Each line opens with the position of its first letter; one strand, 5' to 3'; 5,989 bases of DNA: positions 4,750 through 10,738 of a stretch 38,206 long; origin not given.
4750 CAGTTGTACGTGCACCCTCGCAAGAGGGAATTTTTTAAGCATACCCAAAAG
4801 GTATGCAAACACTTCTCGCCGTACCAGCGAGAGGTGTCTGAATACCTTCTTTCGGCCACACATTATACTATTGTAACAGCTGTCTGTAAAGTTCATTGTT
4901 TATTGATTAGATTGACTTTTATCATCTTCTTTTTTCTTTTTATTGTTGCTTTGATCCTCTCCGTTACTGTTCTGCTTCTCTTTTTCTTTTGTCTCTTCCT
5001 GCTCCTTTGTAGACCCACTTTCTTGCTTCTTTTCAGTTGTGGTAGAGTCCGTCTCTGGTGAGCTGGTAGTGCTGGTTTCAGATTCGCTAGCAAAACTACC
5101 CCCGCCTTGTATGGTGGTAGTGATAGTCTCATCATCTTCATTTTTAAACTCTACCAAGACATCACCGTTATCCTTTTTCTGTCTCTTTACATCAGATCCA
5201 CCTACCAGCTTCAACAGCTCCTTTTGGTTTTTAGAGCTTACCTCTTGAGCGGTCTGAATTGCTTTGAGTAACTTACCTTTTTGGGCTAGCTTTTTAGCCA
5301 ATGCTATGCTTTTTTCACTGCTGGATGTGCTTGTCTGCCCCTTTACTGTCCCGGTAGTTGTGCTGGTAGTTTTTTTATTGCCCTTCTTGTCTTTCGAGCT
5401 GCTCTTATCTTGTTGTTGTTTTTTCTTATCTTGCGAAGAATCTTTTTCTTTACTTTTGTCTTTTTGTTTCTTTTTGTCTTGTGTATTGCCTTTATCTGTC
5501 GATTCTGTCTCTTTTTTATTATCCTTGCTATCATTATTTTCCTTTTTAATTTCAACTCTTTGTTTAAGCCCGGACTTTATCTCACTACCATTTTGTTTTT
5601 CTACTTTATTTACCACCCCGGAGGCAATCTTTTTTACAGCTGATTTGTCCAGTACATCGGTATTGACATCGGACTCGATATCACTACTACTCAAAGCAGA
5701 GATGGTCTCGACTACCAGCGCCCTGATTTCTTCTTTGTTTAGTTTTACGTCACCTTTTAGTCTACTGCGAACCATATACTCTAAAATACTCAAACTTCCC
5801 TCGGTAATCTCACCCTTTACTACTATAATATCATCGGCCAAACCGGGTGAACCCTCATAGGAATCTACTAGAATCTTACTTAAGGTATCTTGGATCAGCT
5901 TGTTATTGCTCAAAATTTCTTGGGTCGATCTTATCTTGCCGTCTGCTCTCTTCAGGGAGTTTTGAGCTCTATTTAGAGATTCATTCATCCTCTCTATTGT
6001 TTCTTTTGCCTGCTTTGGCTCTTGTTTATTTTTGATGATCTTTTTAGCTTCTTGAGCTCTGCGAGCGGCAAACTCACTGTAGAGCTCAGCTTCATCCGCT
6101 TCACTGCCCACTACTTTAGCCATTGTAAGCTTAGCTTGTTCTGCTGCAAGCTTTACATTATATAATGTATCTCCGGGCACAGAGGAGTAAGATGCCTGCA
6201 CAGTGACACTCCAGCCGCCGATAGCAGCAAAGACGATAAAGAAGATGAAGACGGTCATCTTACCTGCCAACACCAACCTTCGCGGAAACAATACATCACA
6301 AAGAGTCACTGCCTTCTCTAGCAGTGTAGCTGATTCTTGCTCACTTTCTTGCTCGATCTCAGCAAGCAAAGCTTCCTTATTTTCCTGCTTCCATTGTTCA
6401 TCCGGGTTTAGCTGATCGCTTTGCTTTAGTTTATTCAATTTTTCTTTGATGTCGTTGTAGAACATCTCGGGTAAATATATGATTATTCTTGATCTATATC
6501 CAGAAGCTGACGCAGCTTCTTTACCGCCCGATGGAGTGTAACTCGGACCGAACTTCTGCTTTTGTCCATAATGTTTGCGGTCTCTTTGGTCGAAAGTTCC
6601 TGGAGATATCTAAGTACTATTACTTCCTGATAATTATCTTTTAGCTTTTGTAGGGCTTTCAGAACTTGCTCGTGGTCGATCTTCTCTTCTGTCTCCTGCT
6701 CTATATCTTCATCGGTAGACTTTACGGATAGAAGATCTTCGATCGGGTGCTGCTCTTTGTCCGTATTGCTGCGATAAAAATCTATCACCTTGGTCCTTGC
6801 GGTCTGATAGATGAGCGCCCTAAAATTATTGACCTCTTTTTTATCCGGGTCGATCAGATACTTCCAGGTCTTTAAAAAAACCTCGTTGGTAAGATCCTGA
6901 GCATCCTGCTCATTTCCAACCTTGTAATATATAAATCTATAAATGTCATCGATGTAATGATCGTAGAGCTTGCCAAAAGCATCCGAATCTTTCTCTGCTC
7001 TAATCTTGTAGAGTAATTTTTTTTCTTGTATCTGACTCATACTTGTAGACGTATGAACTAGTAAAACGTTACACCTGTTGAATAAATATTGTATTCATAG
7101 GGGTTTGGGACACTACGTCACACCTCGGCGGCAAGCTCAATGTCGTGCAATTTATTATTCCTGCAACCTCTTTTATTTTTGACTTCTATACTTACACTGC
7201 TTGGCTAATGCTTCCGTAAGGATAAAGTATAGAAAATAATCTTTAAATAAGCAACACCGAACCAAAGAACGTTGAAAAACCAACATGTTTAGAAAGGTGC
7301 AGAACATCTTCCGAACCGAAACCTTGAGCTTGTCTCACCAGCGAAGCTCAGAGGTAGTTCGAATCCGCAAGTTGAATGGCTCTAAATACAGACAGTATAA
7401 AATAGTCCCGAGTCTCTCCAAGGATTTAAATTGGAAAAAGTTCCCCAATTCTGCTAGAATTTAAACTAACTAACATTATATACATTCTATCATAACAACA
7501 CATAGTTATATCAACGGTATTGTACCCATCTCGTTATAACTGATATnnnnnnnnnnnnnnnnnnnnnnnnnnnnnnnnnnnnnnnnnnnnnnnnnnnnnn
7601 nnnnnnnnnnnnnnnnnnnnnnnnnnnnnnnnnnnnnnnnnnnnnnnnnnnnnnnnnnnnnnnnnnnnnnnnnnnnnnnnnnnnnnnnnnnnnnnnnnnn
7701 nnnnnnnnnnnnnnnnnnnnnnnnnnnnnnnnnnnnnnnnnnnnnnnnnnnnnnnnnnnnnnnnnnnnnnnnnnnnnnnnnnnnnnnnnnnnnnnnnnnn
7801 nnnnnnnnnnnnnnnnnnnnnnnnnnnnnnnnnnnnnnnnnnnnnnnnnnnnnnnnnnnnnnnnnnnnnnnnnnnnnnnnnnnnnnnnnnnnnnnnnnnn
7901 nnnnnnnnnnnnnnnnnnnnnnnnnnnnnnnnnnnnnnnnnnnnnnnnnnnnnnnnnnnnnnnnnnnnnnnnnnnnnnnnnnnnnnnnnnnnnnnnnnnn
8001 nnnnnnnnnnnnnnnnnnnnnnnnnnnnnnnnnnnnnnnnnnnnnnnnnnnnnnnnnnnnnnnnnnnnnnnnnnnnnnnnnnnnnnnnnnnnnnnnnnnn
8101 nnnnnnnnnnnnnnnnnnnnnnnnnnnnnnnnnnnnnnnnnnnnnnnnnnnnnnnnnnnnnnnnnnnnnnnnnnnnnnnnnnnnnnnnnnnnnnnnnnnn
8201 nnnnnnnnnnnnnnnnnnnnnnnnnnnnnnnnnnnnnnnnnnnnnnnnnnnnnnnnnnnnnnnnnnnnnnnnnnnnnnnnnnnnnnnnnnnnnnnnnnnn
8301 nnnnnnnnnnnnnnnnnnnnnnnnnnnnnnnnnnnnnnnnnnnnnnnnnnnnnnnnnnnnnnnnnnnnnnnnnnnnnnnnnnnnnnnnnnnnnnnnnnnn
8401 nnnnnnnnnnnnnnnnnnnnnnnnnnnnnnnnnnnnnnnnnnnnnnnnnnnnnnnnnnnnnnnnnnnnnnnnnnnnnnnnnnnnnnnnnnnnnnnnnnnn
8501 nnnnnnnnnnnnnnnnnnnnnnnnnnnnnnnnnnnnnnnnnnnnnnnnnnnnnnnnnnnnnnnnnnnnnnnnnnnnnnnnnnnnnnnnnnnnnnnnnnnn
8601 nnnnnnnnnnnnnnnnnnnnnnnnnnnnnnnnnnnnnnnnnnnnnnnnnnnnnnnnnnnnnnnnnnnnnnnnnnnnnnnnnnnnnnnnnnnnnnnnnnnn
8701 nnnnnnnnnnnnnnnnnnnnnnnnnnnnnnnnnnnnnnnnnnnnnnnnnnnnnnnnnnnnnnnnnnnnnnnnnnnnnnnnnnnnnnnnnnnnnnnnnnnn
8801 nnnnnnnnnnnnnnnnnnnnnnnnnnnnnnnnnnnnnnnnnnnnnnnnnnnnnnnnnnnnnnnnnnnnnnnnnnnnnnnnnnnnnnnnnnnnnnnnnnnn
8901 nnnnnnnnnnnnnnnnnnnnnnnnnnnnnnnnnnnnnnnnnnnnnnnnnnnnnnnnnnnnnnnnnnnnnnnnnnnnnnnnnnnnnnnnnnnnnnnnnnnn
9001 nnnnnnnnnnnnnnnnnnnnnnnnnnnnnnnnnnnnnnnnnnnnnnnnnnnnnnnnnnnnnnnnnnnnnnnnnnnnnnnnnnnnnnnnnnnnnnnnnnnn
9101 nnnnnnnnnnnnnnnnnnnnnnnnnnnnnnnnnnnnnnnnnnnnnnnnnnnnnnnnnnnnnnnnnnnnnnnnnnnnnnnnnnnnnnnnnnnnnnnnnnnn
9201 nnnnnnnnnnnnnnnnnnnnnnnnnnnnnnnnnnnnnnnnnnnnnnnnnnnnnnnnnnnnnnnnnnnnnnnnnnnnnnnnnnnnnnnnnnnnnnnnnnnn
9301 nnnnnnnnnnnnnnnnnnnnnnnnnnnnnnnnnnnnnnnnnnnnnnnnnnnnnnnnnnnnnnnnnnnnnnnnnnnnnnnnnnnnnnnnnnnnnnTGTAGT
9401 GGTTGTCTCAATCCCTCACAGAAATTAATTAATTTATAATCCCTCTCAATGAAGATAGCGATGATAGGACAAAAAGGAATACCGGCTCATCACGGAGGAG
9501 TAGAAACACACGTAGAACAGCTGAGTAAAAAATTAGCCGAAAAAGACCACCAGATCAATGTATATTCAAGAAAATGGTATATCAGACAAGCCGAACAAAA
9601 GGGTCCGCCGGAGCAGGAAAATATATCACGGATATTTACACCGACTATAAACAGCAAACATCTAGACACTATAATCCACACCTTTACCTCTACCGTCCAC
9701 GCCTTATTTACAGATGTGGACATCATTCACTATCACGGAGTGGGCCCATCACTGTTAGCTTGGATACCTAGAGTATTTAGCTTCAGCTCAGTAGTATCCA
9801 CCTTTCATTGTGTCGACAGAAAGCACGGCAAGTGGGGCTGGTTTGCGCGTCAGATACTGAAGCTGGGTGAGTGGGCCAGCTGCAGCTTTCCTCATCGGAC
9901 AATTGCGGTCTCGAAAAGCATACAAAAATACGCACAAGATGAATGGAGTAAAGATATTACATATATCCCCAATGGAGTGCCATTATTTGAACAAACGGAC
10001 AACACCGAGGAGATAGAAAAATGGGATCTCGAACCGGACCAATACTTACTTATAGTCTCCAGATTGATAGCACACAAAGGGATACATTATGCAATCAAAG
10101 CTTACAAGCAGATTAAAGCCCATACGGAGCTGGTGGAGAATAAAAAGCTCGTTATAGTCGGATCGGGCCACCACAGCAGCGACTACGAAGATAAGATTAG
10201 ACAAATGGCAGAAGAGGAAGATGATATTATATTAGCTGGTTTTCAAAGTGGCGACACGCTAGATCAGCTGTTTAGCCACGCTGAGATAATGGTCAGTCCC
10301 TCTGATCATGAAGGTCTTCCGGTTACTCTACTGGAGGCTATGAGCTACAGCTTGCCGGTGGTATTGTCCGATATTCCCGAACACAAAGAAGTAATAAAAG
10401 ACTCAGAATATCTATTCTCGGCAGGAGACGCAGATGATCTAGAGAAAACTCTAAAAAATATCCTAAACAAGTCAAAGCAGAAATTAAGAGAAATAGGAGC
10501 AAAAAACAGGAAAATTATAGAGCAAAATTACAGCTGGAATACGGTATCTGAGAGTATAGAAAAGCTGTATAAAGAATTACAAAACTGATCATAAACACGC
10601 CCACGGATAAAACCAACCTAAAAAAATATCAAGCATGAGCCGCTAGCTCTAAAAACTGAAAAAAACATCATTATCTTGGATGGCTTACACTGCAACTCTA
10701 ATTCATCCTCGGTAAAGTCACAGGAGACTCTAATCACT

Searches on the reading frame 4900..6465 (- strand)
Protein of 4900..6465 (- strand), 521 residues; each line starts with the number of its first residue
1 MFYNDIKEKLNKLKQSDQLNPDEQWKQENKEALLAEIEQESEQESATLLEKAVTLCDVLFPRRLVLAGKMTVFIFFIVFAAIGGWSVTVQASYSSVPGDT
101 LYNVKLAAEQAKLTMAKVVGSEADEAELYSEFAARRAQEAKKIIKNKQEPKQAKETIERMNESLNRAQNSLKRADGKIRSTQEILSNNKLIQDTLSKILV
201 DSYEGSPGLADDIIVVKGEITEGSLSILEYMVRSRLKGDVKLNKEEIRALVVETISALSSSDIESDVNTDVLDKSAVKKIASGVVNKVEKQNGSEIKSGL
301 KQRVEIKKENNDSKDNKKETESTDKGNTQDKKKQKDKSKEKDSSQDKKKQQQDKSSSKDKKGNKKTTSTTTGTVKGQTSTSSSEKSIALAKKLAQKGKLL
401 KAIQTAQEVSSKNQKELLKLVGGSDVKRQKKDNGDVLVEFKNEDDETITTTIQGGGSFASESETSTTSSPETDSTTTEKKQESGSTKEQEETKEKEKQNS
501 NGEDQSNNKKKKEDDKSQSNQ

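Call 12: search_protein_families(library=pfam, proteins=[window:4900-6465:-], max_evalue=0.001)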
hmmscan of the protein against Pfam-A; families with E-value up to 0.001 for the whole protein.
window:4900-6465:- (521 aa): 1 family
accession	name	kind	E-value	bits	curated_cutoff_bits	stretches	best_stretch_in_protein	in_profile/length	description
PF18915.5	DUF5667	-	3.9e-10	40.5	27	1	95-183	2-77/99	Domain of unknown function (DUF5667)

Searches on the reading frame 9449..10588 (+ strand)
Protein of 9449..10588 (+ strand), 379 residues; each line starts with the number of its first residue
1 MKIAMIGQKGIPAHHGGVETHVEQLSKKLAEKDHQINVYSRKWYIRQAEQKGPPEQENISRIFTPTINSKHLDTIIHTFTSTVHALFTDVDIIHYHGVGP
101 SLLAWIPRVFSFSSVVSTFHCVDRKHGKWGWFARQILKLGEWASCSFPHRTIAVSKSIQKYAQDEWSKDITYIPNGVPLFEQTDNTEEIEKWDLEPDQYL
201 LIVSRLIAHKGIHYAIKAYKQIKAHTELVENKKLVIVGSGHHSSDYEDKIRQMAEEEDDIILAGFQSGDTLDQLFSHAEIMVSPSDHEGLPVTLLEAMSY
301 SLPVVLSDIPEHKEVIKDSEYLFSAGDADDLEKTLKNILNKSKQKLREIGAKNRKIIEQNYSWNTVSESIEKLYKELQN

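Call 12: search_protein_families(library=pfam, proteins=[window:9449-10588:+], max_evalue=0.001)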
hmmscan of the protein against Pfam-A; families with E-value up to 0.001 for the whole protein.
window:9449-10588:+ (379 aa): 7 families
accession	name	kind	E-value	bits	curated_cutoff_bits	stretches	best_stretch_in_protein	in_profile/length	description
PF00534.26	Glycos_transf_1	-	1.1e-32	113.4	26.4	1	186-353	3-169/172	Glycosyl transferases group 1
PF13692.12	Glyco_trans_1_4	-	3.1e-26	92.8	27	1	199-340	3-141/142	Glycosyl transferases group 1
PF13439.12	Glyco_transf_4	-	3e-20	73.4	28.5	1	16-178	2-167/170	Glycosyltransferase Family 4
PF20706.3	GT4-conflict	-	3e-12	46.7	26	1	149-308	148-312/385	Family 4 Glycosyltransferase in conflict systems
PF09314.17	DUF1972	-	5.4e-07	29.8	25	1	3-36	4-37/186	Domain of unknown function (DUF1972)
PF13579.12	Glyco_trans_4_4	-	5.5e-06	27.2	29.7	1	16-176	1-158/158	Glycosyl transferase 4-like domain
PF13524.12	Glyco_trans_1_2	-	2.4e-05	24.8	25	1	233-370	16-142/144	Glycosyl transferase-like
